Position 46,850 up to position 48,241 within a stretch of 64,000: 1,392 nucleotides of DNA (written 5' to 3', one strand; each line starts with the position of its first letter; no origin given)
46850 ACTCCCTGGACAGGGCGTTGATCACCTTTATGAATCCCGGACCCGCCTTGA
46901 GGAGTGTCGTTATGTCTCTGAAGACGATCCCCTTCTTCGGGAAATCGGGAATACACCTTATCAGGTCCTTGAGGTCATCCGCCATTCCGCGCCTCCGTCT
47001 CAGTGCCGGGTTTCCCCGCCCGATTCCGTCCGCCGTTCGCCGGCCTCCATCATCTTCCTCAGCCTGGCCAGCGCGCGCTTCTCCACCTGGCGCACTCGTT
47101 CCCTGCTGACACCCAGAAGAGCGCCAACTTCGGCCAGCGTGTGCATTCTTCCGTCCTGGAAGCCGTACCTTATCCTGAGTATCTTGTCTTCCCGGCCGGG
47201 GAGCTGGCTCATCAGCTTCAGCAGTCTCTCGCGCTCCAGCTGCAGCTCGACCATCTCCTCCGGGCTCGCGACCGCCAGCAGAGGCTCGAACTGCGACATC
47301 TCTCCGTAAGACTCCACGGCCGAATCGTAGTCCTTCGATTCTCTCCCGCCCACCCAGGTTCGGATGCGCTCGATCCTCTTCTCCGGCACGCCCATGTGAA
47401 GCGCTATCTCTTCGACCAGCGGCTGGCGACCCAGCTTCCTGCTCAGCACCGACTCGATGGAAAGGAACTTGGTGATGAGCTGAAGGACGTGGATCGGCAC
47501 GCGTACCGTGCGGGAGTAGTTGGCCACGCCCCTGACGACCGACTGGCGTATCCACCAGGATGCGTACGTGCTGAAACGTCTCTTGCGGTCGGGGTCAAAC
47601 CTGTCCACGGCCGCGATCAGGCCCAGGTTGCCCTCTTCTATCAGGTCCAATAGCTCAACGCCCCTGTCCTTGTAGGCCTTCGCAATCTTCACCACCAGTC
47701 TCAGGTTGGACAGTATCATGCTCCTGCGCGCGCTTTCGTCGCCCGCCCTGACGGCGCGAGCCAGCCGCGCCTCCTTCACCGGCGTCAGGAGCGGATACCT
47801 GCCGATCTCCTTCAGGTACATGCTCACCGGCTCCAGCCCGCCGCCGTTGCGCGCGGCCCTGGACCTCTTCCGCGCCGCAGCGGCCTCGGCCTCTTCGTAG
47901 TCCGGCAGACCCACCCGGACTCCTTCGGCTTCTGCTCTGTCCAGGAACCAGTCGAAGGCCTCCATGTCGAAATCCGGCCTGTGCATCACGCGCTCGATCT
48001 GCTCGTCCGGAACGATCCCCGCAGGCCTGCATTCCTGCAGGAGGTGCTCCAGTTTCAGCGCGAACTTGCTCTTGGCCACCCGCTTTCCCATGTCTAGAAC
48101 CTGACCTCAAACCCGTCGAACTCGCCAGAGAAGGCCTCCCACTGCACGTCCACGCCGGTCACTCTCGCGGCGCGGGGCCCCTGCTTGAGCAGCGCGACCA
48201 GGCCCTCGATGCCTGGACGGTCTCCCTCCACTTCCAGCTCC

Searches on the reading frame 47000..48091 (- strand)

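Call 13: search_protein_families(library=pfam, proteins=[window:47000-48091:-])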
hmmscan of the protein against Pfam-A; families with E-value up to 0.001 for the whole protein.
window:47000-48091:- (363 aa): 4 families
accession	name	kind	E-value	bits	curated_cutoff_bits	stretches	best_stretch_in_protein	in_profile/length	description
PF04542.20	Sigma70_r2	-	3.6e-18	65.6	24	1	126-193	2-69/71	Sigma-70 region 2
PF04545.22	Sigma70_r4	-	3.7e-18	65.2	24.1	1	293-346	1-50/50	Sigma-70, region 4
PF00140.25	Sigma70_r1_2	-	6.9e-13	48.8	22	1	88-119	2-33/34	Sigma-70 factor, region 1.2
PF04539.22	Sigma70_r3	-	3.8e-09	37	25.3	1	211-280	8-77/78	Sigma-70 region 3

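Call 36: search_protein_families(library=ncbifam, proteins=[window:47000-48091:-], max_evalue=0.00001)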
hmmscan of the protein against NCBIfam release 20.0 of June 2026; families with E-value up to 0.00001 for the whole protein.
window:47000-48091:- (363 aa): 45 families (the best 25 are shown)
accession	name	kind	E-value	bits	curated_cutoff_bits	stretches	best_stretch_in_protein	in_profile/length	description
NF006666.0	PRK09210.1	equivalog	1.1e-78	265.1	572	1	9-346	11-358/370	RNA polymerase sigma factor RpoD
TIGR02394.1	rpoS_proteo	equivalog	4.8e-74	249.4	378.7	1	85-351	11-277/285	RNA polymerase sigma factor RpoS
NF004207.0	PRK05657.1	equivalog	1.2e-73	248.3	394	1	73-350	42-319/329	RNA polymerase sigma factor RpoS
TIGR02997.1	Sig70-cyanoRpoD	subfamily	2e-73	247.2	384.5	1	119-345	73-298/298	RNA polymerase sigma factor, RpoD/SigA family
NF004208.0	PRK05658.1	equivalog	2.6e-67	228.2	555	1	120-346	392-618/631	RNA polymerase sigma factor RpoD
TIGR02393.1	RpoD_Cterm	equivalog_domain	4.3e-67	226.2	354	1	121-348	1-228/238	RNA polymerase sigma factor RpoD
NF005643.0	PRK07406.1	equivalog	3.6e-63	214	500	1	119-346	159-385/397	RNA polymerase sigma factor RpoD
NF005785.0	PRK07598.1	equivalog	9.4e-63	212.5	554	1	108-346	164-400/415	RNA polymerase sigma factor SigC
NF041931.2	MzaA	equivalog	1.4e-62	212.6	800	1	110-346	466-703/726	MZA anti-phage system associated sigma-70 family RNA polymerase sigma factor MzaA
NF005920.0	PRK07921.1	subfamily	1.8e-62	211.2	464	1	119-350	89-320/328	RNA polymerase sigma factor SigB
NF004561.0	PRK05901.1-3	equivalog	2.3e-58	198.7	582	1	121-346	300-525/537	RNA polymerase sigma factor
NF005642.0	PRK07405.1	subfamily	4.5e-58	196.9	524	1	105-347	68-308/318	RNA polymerase sigma factor SigD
NF004615.0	PRK05949.1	subfamily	6.8e-57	192.8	530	1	106-347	78-317/327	RNA polymerase sigma factor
NF004562.0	PRK05901.1-4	equivalog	5.8e-56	190.2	779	1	119-348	315-544/571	RNA polymerase sigma factor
NF004560.0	PRK05901.1-1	equivalog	9.9e-56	189.9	711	1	120-346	278-504/516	RNA polymerase sigma factor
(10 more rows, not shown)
